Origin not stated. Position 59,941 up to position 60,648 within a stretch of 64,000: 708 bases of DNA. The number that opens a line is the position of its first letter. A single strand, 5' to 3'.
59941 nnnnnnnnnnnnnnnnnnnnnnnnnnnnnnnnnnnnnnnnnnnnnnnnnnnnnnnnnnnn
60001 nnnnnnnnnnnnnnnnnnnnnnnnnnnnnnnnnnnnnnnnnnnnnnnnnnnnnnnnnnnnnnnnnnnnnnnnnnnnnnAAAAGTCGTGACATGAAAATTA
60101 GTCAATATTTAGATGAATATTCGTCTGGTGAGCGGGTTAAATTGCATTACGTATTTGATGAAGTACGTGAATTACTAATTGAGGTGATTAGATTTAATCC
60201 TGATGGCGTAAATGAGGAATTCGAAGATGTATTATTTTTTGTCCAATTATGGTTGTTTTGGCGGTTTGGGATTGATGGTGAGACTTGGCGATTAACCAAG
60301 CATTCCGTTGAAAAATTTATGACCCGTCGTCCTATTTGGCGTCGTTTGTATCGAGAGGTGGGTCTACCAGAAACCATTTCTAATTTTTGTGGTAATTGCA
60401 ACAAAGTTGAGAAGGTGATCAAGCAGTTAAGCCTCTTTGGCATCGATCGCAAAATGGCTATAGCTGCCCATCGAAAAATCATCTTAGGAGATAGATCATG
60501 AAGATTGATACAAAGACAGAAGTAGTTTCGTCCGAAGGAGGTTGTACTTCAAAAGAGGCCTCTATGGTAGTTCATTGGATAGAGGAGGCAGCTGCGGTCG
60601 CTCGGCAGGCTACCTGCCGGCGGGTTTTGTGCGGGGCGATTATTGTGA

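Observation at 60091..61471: Coupled MazG-like / dCMP-deaminase / nucleoside-2-deoxyribosyltransferase(DNPH1)-like operon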

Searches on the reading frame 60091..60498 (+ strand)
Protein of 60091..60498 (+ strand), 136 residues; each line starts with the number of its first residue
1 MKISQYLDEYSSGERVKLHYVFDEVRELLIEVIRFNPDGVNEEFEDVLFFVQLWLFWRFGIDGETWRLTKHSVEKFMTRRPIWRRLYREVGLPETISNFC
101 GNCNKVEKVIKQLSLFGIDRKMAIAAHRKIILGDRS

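Call 6: search_protein_families(library=pfam, max_evalue=1, proteins=[window:60091-60498:+])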
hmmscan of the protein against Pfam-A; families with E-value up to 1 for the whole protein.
seq(136 aa): 1 family
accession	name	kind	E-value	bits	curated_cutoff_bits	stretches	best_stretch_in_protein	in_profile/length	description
PF03819.22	MazG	-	0.057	14.1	22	1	18-56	7-45/74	MazG nucleotide pyrophosphohydrolase domain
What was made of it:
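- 60091..60501 (+): g1: 136-aa divergent MazG-superfamily (all-alpha NTP pyrophosphohydrolase) protein; GenBank A2480_03260. Pfam MazG is only 14.1 bits, E 0.057 (call 6).
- On MazG superfamily (g1): 14.1 bits against a cut-off of 22, E 0.057 (call 6).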

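Call 7: search_protein_families(library=ncbifam, max_evalue=1, proteins=[window:60091-60498:+])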
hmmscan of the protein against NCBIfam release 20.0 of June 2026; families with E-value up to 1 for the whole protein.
seq(136 aa): 0 families

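Call 10: search_solved_structures(query=window:60091-60498:+, max_evalue=10, show_alignments=3)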
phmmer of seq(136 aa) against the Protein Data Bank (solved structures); distinct sequences matched with E-value up to 10: 4.
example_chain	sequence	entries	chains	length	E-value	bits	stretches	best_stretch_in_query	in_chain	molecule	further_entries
7yuk_A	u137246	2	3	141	0.16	15.1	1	47-92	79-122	Protein BANP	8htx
6gvc_R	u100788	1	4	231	0.24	14.6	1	60-93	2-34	Rho GTPase-activating protein 12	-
8yzt_A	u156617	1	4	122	0.39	13.9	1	47-88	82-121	Protein BANP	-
7yug_A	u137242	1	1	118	0.43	13.8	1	47-87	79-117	Protein BANP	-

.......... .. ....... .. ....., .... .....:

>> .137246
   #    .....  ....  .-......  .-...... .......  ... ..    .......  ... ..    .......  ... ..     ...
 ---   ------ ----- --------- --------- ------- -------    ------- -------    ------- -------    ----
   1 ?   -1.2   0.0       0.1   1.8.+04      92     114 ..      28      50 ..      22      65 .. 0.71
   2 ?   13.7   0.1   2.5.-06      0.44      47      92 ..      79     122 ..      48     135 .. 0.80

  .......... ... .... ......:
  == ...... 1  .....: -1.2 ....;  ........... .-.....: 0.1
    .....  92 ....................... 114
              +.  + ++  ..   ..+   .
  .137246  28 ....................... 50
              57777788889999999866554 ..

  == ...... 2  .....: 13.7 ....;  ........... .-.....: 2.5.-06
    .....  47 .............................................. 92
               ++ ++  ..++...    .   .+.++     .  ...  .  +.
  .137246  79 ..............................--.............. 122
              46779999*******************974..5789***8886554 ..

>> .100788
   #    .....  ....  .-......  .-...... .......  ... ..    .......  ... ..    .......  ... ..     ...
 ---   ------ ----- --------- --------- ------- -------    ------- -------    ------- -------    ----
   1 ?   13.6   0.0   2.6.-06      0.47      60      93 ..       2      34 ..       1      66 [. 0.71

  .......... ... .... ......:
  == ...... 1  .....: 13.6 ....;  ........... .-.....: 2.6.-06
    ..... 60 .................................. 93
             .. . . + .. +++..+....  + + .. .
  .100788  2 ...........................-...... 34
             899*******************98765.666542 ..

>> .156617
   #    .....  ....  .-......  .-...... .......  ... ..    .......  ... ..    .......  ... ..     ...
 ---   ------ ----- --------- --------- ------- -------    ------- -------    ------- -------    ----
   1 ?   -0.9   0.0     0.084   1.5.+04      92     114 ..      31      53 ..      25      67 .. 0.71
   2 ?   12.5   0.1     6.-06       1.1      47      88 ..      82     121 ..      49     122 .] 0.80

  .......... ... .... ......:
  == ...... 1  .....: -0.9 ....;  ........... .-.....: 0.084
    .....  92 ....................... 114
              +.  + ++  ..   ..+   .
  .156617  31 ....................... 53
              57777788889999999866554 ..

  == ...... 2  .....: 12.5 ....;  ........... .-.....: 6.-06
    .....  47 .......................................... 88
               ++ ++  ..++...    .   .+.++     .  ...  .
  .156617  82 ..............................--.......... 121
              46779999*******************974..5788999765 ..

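Call 27: find_homologous_proteins(query=window:60091-60498:+, max_evalue=0.001)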
Query seq(136 aa) (136 aa): 6 proteins with E <= 0.001 among 9 candidates.
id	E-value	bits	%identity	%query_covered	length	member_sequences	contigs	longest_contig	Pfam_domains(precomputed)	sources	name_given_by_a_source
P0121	4.6e-87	307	100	100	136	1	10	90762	-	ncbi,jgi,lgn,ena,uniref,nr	ncbi:hypothetical protein A2480_03260 [Candidatus Uhrbacteria bacterium RIFOXYC2_FULL_47_19]|uniref:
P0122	1.1e-53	199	69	92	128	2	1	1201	-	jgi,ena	-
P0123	1.9e-47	179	59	98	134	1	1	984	-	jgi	jgi:hypothetical protein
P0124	1.2e-43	166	59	97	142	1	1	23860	-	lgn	-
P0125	7.0e-39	151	53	97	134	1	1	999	-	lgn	-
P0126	7.6e-38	148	48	97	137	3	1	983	-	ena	-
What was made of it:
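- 60091..60501 (+): Only 6 close homologues exist among 5.8 billion proteins (call 27).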

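Call 37: predict_structure(alignment_id=A3)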
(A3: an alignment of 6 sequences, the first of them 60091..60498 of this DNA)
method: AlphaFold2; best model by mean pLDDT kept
length: 136 residues; sequences in the alignment: 6
mean_pLDDT: 67.8   pTM: 0.51
mean pLDDT of the five models: 67.8, 64.6, 63.2, 62.8, 62.8
residues with pLDDT >= 90: 19; 70-90: 30; 50-70: 76; < 50: 11
segments of 3 or more residues with pLDDT < 50: 1-3, 39-43
pLDDT, mean of each block of 10 residues (from residue 1): 53 59 64 55 53 60 52 65 88 71 84 88 93 61
secondary structure, 60 per line:
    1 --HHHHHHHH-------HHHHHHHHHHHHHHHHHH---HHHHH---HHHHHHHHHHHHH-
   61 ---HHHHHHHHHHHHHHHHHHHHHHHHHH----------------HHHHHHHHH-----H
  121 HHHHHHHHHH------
elements in order: H3-10 H18-35 H39-43 H47-59 H64-89 H106-114 H120-130
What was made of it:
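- On MazG superfamily (g1): The AF2 model is all-alpha but has pLDDT 67.8 (call 37).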

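Call 38: search_protein_representatives(alignment_id=A3)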
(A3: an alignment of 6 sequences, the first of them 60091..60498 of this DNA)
Query: 6 sequences, 136 profile positions. Proteins with E-value up to 0.001 (for the whole library): 116; up to 1e-10: 35; up to 1e-30: 14. The best 116 are listed.
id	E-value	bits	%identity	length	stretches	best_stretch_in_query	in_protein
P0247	2.2e-52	192.9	-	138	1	1-134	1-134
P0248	1.3e-51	190.3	-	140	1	1-134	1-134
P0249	7.0e-51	188.0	-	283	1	1-134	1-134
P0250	3.7e-46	172.7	-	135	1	1-134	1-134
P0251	1.3e-41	158.0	-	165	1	2-133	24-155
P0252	2.4e-39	150.6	-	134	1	1-134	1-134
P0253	2.6e-36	140.8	-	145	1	1-134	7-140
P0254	6.8e-36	139.4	-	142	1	1-132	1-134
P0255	3.1e-35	137.3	-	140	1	2-133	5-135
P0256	7.7e-35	136.0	-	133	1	1-128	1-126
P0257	9.8e-35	135.7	-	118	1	1-88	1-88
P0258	4.3e-33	130.4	-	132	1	1-133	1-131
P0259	7.1e-33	129.7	-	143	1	1-133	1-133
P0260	8.3e-31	123.0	-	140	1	1-131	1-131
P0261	1.1e-30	122.6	-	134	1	1-132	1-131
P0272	3.8e-17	78.7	-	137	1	8-123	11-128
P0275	2.3e-14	69.7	-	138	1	1-131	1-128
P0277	5.4e-14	68.5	-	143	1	11-121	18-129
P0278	7.0e-13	64.9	-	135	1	19-119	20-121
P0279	8.9e-12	61.3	-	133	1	1-113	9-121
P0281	1.0e-10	57.9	-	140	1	6-123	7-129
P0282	1.5e-10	57.3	-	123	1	5-120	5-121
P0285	3.2e-10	56.3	-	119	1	17-113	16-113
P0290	4.6e-09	52.5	-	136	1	14-120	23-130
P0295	3.2e-08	49.8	-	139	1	14-117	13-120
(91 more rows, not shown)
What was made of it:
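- On MazG superfamily (g1): The A3 profile hits P0285 (E 3e-10) and P0295 (E 3e-8) in 1.8 billion proteins (call 38).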

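Call 40: search_protein_families(library=pfam, alignment_id=A4, max_evalue=0.01)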
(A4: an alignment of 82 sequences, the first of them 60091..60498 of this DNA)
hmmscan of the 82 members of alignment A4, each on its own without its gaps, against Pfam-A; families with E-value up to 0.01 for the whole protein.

A. member 1, window:60091-60498:+ (136 aa): 0 families

B. families by the number of members that match (of 82 scanned): 18 families
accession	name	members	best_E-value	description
PF03819.22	MazG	24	5.7e-08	MazG nucleotide pyrophosphohydrolase domain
PF01503.22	PRA-PH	5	0.00027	Phosphoribosyl-ATP pyrophosphohydrolase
PF18823.6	InPase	1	5.5e-51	Inorganic Pyrophosphatase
PF19846.4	DUF6321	1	2.1e-20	Domain of unknown function (DUF6321)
PF13563.12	2_5_RNA_ligase2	1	1e-08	2'-5' RNA ligase superfamily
PF13238.12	AAA_18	1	6.1e-08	AAA domain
PF23474.1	Acb1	1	6.6e-08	Anti-CBASS protein Acb1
PF14091.12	DUF4269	1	8.8e-08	Domain of unknown function (DUF4269)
PF01541.30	GIY-YIG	1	0.00051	GIY-YIG catalytic domain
PF08731.17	AFT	1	0.0014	Transcription factor AFT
PF08331.15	QueG_DUF1730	1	0.002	Epoxyqueuosine reductase QueG, DUF1730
PF19756.4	DUF6243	1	0.0031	Family of unknown function (DUF6243)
PF02824.27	TGS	1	0.0038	TGS domain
PF11859.13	DUF3379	1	0.0038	Protein of unknown function (DUF3379)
PF13521.12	AAA_28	1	0.0059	AAA domain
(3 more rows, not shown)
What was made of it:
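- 60091..60501 (+): The exhaustive profile search gave 116 representatives, and 24 of 82 match Pfam MazG (calls 38, 40).
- On MazG superfamily (g1): 24 of 82 relatives match MazG (call 40).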

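Call 41: search_solved_structures(query=A4, max_evalue=1, show_alignments=3)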
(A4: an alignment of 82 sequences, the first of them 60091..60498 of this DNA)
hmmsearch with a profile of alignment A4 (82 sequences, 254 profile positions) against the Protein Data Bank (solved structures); distinct sequences matched with E-value up to 1: 13.
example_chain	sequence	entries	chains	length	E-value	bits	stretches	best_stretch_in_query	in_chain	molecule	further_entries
1vmg_A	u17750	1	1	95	1.9e-06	31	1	83-140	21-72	Hypothetical protein SSO3215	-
2yxh_A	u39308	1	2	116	9.2e-06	28.7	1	109-171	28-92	MazG-related protein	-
2p06_A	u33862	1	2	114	6e-05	26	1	109-147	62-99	Hypothetical protein AF_0060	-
3cra_A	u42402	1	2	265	0.0021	21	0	110-183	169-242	Protein mazG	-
3crc_A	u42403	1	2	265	0.0021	20.9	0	110-183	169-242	Protein mazG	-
7yh5_A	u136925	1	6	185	0.0029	20.5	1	110-145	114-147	Nucleoside triphosphate pyrophosphohydrolase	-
5jxd_A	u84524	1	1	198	0.011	18.6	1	14-127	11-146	Tumor necrosis factor alpha-induced protein 8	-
1yvw_A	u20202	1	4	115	0.072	16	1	109-148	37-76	Phosphoribosyl-ATP pyrophosphatase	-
6c2u_A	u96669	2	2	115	0.11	15.4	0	14-65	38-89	phosphate-loop protein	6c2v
5ie9_A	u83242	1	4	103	0.13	15.1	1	85-169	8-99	Nucleotide pyrophosphohydrolase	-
2jz5_A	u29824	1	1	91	0.65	12.8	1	76-120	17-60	Uncharacterized protein VPA0419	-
4q9v_A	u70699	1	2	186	0.7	12.7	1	44-126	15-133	Tumor necrosis factor alpha-induced protein 8-like protein 3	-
2gta_A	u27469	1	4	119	0.96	12.3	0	111-170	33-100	Hypothetical protein ypjD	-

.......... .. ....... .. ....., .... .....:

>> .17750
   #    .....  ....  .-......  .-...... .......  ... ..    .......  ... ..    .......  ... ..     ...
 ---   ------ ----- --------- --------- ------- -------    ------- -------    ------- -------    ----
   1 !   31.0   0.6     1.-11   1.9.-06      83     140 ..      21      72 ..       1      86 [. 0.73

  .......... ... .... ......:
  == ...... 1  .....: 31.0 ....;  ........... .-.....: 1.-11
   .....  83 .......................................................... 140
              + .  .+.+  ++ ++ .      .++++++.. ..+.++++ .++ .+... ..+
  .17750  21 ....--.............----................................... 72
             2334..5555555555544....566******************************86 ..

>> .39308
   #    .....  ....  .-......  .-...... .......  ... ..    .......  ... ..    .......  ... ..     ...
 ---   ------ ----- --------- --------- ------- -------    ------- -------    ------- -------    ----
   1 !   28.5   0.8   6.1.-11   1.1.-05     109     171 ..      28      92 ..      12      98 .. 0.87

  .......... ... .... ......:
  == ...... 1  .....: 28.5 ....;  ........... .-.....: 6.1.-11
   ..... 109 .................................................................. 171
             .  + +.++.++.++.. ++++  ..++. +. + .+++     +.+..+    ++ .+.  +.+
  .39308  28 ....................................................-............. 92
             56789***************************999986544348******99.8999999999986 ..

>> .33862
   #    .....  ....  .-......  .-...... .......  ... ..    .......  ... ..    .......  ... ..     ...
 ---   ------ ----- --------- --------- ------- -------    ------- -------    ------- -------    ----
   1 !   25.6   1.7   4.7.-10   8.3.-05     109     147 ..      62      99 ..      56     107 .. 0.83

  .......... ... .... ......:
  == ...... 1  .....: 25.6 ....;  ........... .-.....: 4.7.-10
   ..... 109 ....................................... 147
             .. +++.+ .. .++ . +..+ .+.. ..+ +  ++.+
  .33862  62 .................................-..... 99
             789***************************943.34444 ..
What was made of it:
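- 60091..60501 (+): The extended profile hits PDB 1vmg, 2yxh, 2p06 and 3cra (call 41).
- On MazG superfamily (g1): The A4 profile hits 1vmg at 2e-6 and 2yxh at 9e-6 (call 41).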

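Call 45: find_encoding_contigs(protein=P0124, flank=5000, max_places=2)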
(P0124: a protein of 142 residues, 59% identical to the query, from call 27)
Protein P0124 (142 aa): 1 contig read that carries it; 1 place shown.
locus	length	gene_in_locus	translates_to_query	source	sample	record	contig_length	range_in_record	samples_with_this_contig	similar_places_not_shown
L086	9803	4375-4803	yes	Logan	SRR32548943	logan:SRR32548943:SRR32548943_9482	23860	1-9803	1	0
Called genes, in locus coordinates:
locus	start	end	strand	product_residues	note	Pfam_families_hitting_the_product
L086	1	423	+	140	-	?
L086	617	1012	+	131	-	PF00410:Ribosomal_S8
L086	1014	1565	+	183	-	PF00347:Ribosomal_L6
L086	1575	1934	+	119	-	PF00861:Ribosomal_L18p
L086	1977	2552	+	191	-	PF00333:Ribosomal_S5, PF03719:Ribosomal_S5_C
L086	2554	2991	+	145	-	PF00828:Ribosomal_L27A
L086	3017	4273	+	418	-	PF00344:SecY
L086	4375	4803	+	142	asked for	-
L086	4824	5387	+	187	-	PF00406:ADK, PF13238:AAA_18 (weak), PF13671:AAA_33 (weak), PF13207:AAA_17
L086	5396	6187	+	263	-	PF00557:Peptidase_M24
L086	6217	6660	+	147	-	PF23951:DUF7282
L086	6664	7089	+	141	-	PF03652:RuvX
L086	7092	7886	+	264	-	PF11967:RecO_N, PF02565:RecO_C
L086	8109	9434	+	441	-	PF01336:tRNA_anti-codon, PF00152:tRNA-synt_2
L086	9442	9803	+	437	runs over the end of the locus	PF01336:tRNA_anti-codon, PF00152:tRNA-synt_2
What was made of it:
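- One g1 homologue lies between secY and adk (call 45).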
